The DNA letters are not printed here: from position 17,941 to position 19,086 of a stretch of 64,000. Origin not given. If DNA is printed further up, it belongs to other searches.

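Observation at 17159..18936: ABC-2 transporter overlapping the pqqE stop codon (ATGA)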

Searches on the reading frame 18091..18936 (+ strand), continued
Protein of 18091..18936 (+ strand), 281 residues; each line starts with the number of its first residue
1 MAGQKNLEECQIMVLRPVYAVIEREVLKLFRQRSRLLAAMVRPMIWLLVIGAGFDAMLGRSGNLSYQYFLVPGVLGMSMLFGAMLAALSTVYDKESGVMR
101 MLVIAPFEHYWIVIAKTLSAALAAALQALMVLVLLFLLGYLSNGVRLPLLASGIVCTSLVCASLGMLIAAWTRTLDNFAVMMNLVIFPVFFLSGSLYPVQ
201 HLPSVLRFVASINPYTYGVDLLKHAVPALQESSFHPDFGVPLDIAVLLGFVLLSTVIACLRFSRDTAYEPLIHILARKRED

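Call 36: get_annotated_region(hit=H3, flank=7000)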
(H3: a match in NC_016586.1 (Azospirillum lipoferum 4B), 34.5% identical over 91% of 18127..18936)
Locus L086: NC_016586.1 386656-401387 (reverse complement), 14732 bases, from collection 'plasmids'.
description: Azospirillum lipoferum 4B plasmid AZO_p2, complete sequence
organism: Azospirillum lipoferum 4B (NCBI taxid 862719)
taxonomy: Bacteria; Pseudomonadota; Alphaproteobacteria; Rhodospirillales; Azospirillaceae; Azospirillum; Azospirillum lipoferum; Azospirillum lipoferum 4B
host: -; source: -; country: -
typing (MOB-suite, as given by PLSDB): conjugative; replicon rep_cluster_67; relaxase MOBP; mating-pair formation MPF_T
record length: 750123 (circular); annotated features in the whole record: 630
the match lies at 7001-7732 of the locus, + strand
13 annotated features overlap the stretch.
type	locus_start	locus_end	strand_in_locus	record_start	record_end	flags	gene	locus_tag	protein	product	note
CDS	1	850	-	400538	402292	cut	-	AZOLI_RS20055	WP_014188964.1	methanol/ethanol family PQQ-dependent dehydrogenase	-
CDS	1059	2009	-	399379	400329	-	-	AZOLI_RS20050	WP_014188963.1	quinoprotein relay system zinc metallohydrolase 1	-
CDS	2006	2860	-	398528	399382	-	-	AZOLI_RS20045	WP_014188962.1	quinoprotein dehydrogenase-associated SoxYZ-like carrier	-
CDS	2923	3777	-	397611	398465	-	-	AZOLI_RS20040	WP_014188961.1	transporter substrate-binding domain-containing protein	-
CDS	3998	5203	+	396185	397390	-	-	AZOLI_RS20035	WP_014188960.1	ABC transporter substrate-binding protein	-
CDS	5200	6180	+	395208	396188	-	-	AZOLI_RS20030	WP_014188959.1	YVTN family beta-propeller repeat protein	-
CDS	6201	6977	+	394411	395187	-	-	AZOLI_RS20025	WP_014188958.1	ABC transporter ATP-binding protein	-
CDS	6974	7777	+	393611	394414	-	-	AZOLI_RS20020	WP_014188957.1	ABC transporter permease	-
CDS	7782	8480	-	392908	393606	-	-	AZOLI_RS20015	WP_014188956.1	2OG-Fe(II) oxygenase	-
CDS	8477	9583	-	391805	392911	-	ada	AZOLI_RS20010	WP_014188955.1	bifunctional DNA-binding transcriptional regulator/O6-methylguanine-DNA methyltransferase Ada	GO:0006281 - DNA repair [Evidence IEA]; GO:0006355 - regulation of DNA-templated transcription [Evidence IEA]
CDS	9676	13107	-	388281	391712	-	-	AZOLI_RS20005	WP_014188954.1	DEAD/DEAH box helicase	-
CDS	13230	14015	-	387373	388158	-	-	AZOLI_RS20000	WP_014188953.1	hypothetical protein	-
CDS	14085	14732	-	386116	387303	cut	-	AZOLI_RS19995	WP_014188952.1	polysaccharide pyruvyl transferase family protein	-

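Call 37: get_annotated_region(hit=H2, flank=7000)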
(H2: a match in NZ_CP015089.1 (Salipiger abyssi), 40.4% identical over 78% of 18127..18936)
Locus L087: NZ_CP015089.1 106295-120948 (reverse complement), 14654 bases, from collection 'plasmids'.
description: Salipiger abyssi strain JLT2014 plasmid pPABY5, complete sequence
organism: Salipiger abyssi (NCBI taxid 1250539)
taxonomy: Bacteria; Pseudomonadota; Alphaproteobacteria; Rhodobacterales; Roseobacteraceae; Salipiger; Salipiger abyssi
host: -; source: single cell,marine seawater; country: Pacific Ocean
typing (MOB-suite, as given by PLSDB): non-mobilizable; replicon rep_cluster_608
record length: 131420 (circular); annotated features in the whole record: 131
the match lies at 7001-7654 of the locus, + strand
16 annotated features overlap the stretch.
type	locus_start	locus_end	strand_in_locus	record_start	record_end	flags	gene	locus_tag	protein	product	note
CDS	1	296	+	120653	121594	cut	-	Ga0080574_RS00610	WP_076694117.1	FliM/FliN family flagellar motor switch protein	-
CDS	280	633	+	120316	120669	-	-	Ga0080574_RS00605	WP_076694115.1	flagellar motor switch protein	-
CDS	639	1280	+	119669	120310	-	-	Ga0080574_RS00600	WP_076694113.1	hypothetical protein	-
CDS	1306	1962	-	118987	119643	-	-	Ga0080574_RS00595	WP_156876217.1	acyltransferase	-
CDS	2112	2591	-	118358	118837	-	-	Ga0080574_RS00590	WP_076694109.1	acyl-CoA thioesterase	-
CDS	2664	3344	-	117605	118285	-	-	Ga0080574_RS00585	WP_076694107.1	response regulator transcription factor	GO:0000160 - phosphorelay signal transduction system [Evidence IEA]; GO:0006355 - regulation of DNA-templated ...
CDS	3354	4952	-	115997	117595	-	-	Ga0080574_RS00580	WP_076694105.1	HAMP domain-containing sensor histidine kinase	GO:0007165 - signal transduction [Evidence IEA]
CDS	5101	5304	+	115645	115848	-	-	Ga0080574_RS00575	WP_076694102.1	hypothetical protein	-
CDS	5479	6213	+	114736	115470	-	-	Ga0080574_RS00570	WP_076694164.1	ABC transporter permease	-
CDS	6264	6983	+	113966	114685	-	-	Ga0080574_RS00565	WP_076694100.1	ABC transporter ATP-binding protein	-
CDS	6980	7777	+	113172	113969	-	-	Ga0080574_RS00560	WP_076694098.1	ABC transporter permease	-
CDS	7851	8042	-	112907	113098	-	-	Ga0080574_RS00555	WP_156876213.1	hypothetical protein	-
CDS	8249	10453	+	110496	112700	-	-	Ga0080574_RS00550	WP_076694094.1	NADP-dependent isocitrate dehydrogenase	GO:0006099 - tricarboxylic acid cycle [Evidence IEA]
CDS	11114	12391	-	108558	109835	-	-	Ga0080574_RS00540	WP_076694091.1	FAD-binding oxidoreductase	-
CDS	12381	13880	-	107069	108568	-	-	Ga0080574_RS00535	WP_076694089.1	aldehyde dehydrogenase family protein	-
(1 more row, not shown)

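Call 38: get_annotated_region(hit=H1, flank=7000)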
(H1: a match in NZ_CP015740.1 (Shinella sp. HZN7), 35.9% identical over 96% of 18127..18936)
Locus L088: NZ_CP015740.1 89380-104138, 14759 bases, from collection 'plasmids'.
description: Shinella sp. HZN7 plasmid pShin-04, complete sequence
organism: Shinella sp. HZN7 (NCBI taxid 879274)
taxonomy: Bacteria; Pseudomonadota; Alphaproteobacteria; Hyphomicrobiales; Rhizobiaceae; Shinella; Shinella sp. HZN7
host: -; source: -; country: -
typing (MOB-suite, as given by PLSDB): non-mobilizable; replicon rep_cluster_515
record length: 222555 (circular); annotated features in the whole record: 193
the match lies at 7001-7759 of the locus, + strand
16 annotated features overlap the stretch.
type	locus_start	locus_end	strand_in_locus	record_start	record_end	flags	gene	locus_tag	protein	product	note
CDS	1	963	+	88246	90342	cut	-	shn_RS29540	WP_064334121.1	4Fe-4S binding protein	-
CDS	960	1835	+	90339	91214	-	-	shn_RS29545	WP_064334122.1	FAD:protein FMN transferase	-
CDS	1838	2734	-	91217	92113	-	-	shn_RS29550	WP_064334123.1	transporter substrate-binding domain-containing protein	-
CDS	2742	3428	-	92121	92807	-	pedF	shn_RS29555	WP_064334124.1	cytochrome c-550 PedF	-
CDS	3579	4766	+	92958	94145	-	-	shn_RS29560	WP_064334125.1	ABC transporter substrate-binding protein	-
CDS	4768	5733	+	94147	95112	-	-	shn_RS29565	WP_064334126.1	YVTN family beta-propeller repeat protein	-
CDS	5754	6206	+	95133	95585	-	-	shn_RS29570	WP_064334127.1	hypothetical protein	-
CDS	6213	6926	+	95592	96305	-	-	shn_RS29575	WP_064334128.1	ABC transporter ATP-binding protein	-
CDS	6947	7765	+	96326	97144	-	-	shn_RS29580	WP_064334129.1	ABC transporter permease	-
CDS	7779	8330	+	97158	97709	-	-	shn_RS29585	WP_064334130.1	sel1 repeat family protein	-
CDS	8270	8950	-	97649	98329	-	-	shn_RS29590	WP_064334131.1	ATP-binding cassette domain-containing protein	-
CDS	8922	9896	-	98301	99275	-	-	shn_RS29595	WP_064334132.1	ABC transporter substrate-binding protein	-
CDS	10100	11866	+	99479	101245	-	-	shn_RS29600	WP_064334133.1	PQQ-dependent methanol/ethanol family dehydrogenase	-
CDS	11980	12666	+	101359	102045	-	-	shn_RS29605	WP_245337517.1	response regulator transcription factor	GO:0000160 - phosphorelay signal transduction system [Evidence IEA]; GO:0006355 - regulation of DNA-templated ...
CDS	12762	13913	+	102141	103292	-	-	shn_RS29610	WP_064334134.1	FIST N-terminal domain-containing protein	-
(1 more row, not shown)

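Call 39: search_solved_structures(query=window:18127-18936:+, max_evalue=0.01)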
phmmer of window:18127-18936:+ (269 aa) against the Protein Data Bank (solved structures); distinct sequences matched with E-value up to 0.01: 8.
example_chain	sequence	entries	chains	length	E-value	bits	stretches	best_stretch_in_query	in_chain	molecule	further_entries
8tsh_C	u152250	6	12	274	5.5e-08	36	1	29-250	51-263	Transport permease protein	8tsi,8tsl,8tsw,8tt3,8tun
9ju6_A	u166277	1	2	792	9.8e-05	25.3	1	38-214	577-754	ABC transporter G family member 23-like Protein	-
8z01_A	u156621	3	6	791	0.00012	25.1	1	38-214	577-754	ABC transporter G family member 23-like Protein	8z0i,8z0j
8yzp_A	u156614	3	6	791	0.00012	25.1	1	38-214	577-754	ABC transporter G family member 23-like Protein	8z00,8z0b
7r8d_A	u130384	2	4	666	0.00028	23.8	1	50-226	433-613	Isoform 4 of ATP-binding cassette sub-family G member 1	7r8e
7r8c_A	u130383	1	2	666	0.00028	23.8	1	50-226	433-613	Isoform 4 of ATP-binding cassette sub-family G member 1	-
7oz1_A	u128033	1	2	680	0.00029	23.8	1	50-226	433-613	Isoform 4 of ATP-binding cassette sub-family G member 1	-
7fdv_A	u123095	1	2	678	0.00029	23.7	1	50-226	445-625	ATP-binding cassette sub-family G member 1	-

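Call 45: search_protein_families(library=ncbifam, proteins=[L086:6201-6977:+, L086:6974-7777:+, L088:6947-7765:+, L087:6980-7777:+, L063:10001-10795:+, L063:9066-10004:+, L019:10001-10810:+, L019:9066-9998:+], max_evalue=1e-30)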
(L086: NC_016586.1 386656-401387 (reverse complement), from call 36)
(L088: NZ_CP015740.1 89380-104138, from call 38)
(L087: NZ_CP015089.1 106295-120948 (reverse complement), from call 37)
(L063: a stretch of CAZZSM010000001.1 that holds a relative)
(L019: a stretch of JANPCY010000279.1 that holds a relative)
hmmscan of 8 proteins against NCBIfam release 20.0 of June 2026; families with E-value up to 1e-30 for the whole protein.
L086:6201-6977:+ (258 aa): 40 families (the best 25 are shown)
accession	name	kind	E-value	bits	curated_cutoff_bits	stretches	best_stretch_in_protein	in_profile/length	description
TIGR03864.1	PQQ_ABC_ATP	hypoth_equivalog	4.2e-104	347.2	302.25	1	5-242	1-236/236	ABC transporter, ATP-binding subunit, PQQ-dependent alcohol dehydrogenase system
TIGR01188.1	drrA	subfamily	1.2e-57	195.5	312.45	1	15-235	3-221/302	daunorubicin resistance ABC transporter, ATP-binding protein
NF010060.0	PRK13537.1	equivalog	2.9e-44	151.3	521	1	1-235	11-244/314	nodulation factor ABC transporter ATP-binding protein NodI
TIGR03522.1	GldA_ABC_ATP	equivalog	4.5e-43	147.8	402.6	1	6-228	3-222/301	gliding motility-associated ABC transporter ATP-binding subunit GldA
NF033858.1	ABC2_perm_RbbA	equivalog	1e-41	142.8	1050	1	4-240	265-499/909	ribosome-associated ATPase/putative transporter RbbA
NF010059.0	PRK13536.1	equivalog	1.3e-40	139.2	549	1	4-234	42-271/342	nodulation factor ABC transporter ATP-binding protein NodI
TIGR04521.1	ECF_ATPase_2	equivalog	1.5e-40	139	330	1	11-225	6-232/279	energy-coupling factor transporter ATPase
TIGR04406.1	LPS_export_lptB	equivalog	5.9e-40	137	240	1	6-227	2-224/239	LPS export ABC transporter ATP-binding protein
TIGR03265.1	PhnT2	equivalog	2.7e-39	135.4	457.7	1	4-234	3-231/353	putative 2-aminoethylphosphonate ABC transporter ATP-binding protein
TIGR02142.1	modC_ABC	equivalog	3.4e-39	135.1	285.05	1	24-231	15-225/353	molybdenum ABC transporter ATP-binding protein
TIGR04520.1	ECF_ATPase_1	equivalog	3.7e-39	134.8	315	1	7-225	2-223/269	energy-coupling factor transporter ATPase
TIGR02673.1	FtsE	equivalog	6.2e-39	133.9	264.85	1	7-214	3-213/214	cell division ATP-binding protein FtsE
TIGR01288.1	nodI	equivalog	1.5e-38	132.5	424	1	5-234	4-232/303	nodulation factor ABC transporter ATP-binding protein NodI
TIGR03873.1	F420-0_ABC_ATP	hypoth_equivalog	2.7e-38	131.7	372.4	1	11-227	7-226/256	putative F420-0 ABC transporter ATP-binding protein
NF010068.0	PRK13548.1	equivalog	1.2e-37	129.5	261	1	5-226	5-231/261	heme ABC transporter ATP-binding protein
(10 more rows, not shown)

L086:6974-7777:+ (267 aa): 2 families
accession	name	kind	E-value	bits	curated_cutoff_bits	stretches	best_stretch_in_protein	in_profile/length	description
TIGR03861.1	phenyl_ABC_PedC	subfamily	3.9e-123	410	241.35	1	5-257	1-253/253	alcohol ABC transporter, permease protein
TIGR01247.1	drrB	subfamily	1.6e-35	122.9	223.05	1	14-249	1-229/236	daunorubicin resistance ABC transporter membrane protein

L088:6947-7765:+ (272 aa): 2 families
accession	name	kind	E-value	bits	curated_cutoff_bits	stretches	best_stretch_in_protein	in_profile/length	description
TIGR03861.1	phenyl_ABC_PedC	subfamily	1.4e-126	421.3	241.35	1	15-266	2-253/253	alcohol ABC transporter, permease protein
TIGR01247.1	drrB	subfamily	8.9e-36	123.7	223.05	1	23-258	1-229/236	daunorubicin resistance ABC transporter membrane protein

L087:6980-7777:+ (265 aa): 2 families
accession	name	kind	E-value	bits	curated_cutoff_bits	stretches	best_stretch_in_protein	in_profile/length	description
TIGR03861.1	phenyl_ABC_PedC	subfamily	1.5e-128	427.8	241.35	1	6-255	2-251/253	alcohol ABC transporter, permease protein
TIGR01247.1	drrB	subfamily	1.7e-34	119.6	223.05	1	14-230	1-210/236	daunorubicin resistance ABC transporter membrane protein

L063:10001-10795:+ (264 aa): 2 families
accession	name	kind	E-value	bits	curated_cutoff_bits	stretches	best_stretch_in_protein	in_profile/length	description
TIGR03861.1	phenyl_ABC_PedC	subfamily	3.6e-51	174.2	241.35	1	4-219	2-226/253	alcohol ABC transporter, permease protein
TIGR01247.1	drrB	subfamily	4.8e-44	150.8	223.05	1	12-250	1-236/236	daunorubicin resistance ABC transporter membrane protein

L063:9066-10004:+ (312 aa): 38 families (the best 25 are shown)
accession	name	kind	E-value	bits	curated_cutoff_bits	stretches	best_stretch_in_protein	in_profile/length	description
TIGR01188.1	drrA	subfamily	4.8e-87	292.1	312.45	1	15-299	1-298/302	daunorubicin resistance ABC transporter, ATP-binding protein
TIGR03864.1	PQQ_ABC_ATP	hypoth_equivalog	6.9e-64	215.5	302.25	1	9-232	3-226/236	ABC transporter, ATP-binding subunit, PQQ-dependent alcohol dehydrogenase system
NF033858.1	ABC2_perm_RbbA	equivalog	4e-60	203.7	1050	1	4-235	263-494/909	ribosome-associated ATPase/putative transporter RbbA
NF010060.0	PRK13537.1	equivalog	1.4e-56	191.7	521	1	8-300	16-306/314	nodulation factor ABC transporter ATP-binding protein NodI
NF010059.0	PRK13536.1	equivalog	9.8e-52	175.8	549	1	7-300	43-334/342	nodulation factor ABC transporter ATP-binding protein NodI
TIGR01288.1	nodI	equivalog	3.5e-49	167.4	424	1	8-300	5-295/303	nodulation factor ABC transporter ATP-binding protein NodI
TIGR03522.1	GldA_ABC_ATP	equivalog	5.4e-44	150.9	402.6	1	8-242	3-237/301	gliding motility-associated ABC transporter ATP-binding subunit GldA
TIGR00968.1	3a0106s01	subfamily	3.2e-43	147.9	342.75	1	11-228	4-221/237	sulfate ABC transporter ATP-binding protein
NF006987.0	PRK09452.1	equivalog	8.6e-43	146.5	482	1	4-226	14-236/378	spermidine/putrescine ABC transporter ATP-binding protein PotA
TIGR04520.1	ECF_ATPase_1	equivalog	1.4e-41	142.7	315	1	12-228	5-226/269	energy-coupling factor transporter ATPase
TIGR04406.1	LPS_export_lptB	equivalog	2e-41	141.9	240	1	9-228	3-225/239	LPS export ABC transporter ATP-binding protein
NF043075.1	MMSYN1_0197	equivalog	1.1e-38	133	550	1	7-225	2-220/341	spermidine/putrescine ABC transporter ATP-binding protein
TIGR04521.1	ECF_ATPase_2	equivalog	1.2e-38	132.8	330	1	20-228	18-235/279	energy-coupling factor transporter ATPase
TIGR03265.1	PhnT2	equivalog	1.6e-37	129.6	457.7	1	8-227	5-224/353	putative 2-aminoethylphosphonate ABC transporter ATP-binding protein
TIGR03740.1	galliderm_ABC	subfamily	8.4e-36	123.7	309.75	1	9-216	2-202/223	lantibiotic protection ABC transporter ATP-binding subunit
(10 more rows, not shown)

L019:10001-10810:+ (269 aa): 2 families
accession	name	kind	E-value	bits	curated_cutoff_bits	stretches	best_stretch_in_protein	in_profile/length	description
TIGR03861.1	phenyl_ABC_PedC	subfamily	5e-46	157.4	241.35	1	7-214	5-221/253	alcohol ABC transporter, permease protein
TIGR01247.1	drrB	subfamily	9.5e-43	146.6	223.05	1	12-250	1-236/236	daunorubicin resistance ABC transporter membrane protein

L019:9066-9998:+ (310 aa): 43 families (the best 25 are shown)
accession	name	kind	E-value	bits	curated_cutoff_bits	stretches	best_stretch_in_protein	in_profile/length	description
TIGR01188.1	drrA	subfamily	1.6e-83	280.4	312.45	1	13-296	1-297/302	daunorubicin resistance ABC transporter, ATP-binding protein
TIGR03864.1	PQQ_ABC_ATP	hypoth_equivalog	2.5e-63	213.7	302.25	1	6-228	2-224/236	ABC transporter, ATP-binding subunit, PQQ-dependent alcohol dehydrogenase system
NF010060.0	PRK13537.1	equivalog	1.5e-60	204.7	521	1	5-302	15-310/314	nodulation factor ABC transporter ATP-binding protein NodI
NF033858.1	ABC2_perm_RbbA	equivalog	4.9e-59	200.1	1050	1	3-229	264-490/909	ribosome-associated ATPase/putative transporter RbbA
NF010059.0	PRK13536.1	equivalog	4e-57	193.5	549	1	2-301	40-337/342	nodulation factor ABC transporter ATP-binding protein NodI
TIGR01288.1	nodI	equivalog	4.1e-56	190.2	424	1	3-303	2-300/303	nodulation factor ABC transporter ATP-binding protein NodI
TIGR03522.1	GldA_ABC_ATP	equivalog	5.6e-43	147.5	402.6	1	5-238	2-234/301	gliding motility-associated ABC transporter ATP-binding subunit GldA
TIGR04406.1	LPS_export_lptB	equivalog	1.3e-42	145.8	240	1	6-226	2-225/239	LPS export ABC transporter ATP-binding protein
NF006987.0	PRK09452.1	equivalog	5.5e-42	143.8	482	1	6-283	18-295/378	spermidine/putrescine ABC transporter ATP-binding protein PotA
TIGR04520.1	ECF_ATPase_1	equivalog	1.1e-41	143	315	1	8-244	3-245/269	energy-coupling factor transporter ATPase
TIGR00968.1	3a0106s01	subfamily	3.7e-41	141.2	342.75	1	8-226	3-221/237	sulfate ABC transporter ATP-binding protein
TIGR04521.1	ECF_ATPase_2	equivalog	1.3e-40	139.3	330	1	19-241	19-249/279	energy-coupling factor transporter ATPase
TIGR03265.1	PhnT2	equivalog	7.6e-40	137.2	457.7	1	6-225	5-224/353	putative 2-aminoethylphosphonate ABC transporter ATP-binding protein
NF008513.0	PRK11432.1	equivalog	2.1e-39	135.5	496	1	10-226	11-227/351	ferric ABC transporter ATP-binding protein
TIGR02673.1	FtsE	equivalog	6.9e-39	133.7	264.85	1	6-198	2-198/214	cell division ATP-binding protein FtsE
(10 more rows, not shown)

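Call 46: search_protein_representatives(protein=window:18127-18936:+)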
Query: 269 residues. Proteins with E-value up to 0.001 (for the whole library): 7217; up to 1e-10: 1412; up to 1e-30: 80. The best 150 are listed.
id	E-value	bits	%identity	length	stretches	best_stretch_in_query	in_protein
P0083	5.5e-107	373.4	67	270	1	4-268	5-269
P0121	1.5e-99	349.1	41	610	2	7-259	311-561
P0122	1.6e-69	250.7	61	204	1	65-267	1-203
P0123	2.7e-63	230.3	54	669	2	2-216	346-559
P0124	4.6e-61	223.0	42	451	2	5-213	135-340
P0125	3.2e-59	217.0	72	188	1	48-191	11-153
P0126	5.7e-57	209.6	39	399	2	5-260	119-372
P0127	5.5e-56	206.4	53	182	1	1-181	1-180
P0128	3.8e-55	203.6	58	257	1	72-244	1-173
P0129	6.6e-55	202.8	66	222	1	1-150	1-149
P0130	1.8e-53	198.1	40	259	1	3-257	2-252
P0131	9.6e-53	195.8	43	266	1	5-254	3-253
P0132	1.5e-51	191.9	41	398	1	7-260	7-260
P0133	1.8e-51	191.5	41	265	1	3-252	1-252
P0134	5.2e-51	190.1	42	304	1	2-253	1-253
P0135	7.6e-51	189.5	36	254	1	2-235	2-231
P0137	8.4e-49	182.8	40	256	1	4-261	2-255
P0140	2.4e-47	178.0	41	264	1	4-252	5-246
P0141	1.8e-46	175.2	46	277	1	7-259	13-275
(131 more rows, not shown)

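Call 47: find_encoding_contigs(protein=P0131, flank=8000, max_places=3)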
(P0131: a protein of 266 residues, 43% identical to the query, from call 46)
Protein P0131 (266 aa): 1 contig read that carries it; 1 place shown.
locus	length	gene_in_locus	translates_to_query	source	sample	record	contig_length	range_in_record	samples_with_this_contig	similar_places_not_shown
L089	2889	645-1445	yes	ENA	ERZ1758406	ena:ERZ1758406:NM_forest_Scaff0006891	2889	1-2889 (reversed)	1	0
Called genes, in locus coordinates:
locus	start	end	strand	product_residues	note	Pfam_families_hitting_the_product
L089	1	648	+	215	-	?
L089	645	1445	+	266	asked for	PF01061:ABC2_membrane, PF12679:ABC2_membrane_2 (weak), PF12730:ABC2_membrane_4 (faint), PF12698:ABC2_membrane_3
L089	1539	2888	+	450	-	?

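Call 48: find_encoding_contigs(protein=P0123, flank=8000, max_places=3)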
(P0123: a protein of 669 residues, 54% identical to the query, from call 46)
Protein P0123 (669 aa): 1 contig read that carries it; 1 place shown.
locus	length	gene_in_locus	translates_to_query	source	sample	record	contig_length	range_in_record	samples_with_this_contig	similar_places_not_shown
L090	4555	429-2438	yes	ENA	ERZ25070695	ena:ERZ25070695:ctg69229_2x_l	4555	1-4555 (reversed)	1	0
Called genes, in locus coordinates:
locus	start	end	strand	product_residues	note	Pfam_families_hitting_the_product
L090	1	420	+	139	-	?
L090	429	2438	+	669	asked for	PF00005:ABC_tran, PF13304:AAA_21 (faint), PF01061:ABC2_membrane, PF12698:ABC2_membrane_3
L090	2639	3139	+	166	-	PF00578:AhpC-TSA, PF08534:Redoxin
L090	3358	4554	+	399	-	?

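Call 49: find_encoding_contigs(protein=P0141, flank=8000, max_places=3)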
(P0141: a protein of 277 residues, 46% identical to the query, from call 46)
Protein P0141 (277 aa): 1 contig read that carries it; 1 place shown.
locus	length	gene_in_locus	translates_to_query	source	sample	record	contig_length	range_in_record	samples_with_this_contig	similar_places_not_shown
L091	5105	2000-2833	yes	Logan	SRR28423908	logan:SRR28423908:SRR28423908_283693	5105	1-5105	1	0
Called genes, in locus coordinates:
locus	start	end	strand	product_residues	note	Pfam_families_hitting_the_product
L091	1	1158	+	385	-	?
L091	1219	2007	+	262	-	PF00005:ABC_tran, PF02463:SMC_N (weak), PF13304:AAA_21 (weak)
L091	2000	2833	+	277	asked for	PF12679:ABC2_membrane_2 (weak), PF01061:ABC2_membrane, PF12698:ABC2_membrane_3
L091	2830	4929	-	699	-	PF13475:DUF4116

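Call 50: find_encoding_contigs(protein=P0130, flank=8000, max_places=3)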
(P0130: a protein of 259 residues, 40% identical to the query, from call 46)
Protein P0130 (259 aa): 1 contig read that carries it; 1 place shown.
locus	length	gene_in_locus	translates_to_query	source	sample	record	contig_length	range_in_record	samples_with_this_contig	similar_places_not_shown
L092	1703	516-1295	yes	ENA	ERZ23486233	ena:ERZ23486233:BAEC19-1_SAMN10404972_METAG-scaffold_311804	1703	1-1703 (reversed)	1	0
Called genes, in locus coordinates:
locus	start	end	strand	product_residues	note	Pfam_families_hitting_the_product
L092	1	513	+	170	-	?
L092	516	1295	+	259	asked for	PF01061:ABC2_membrane, PF12698:ABC2_membrane_3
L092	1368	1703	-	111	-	?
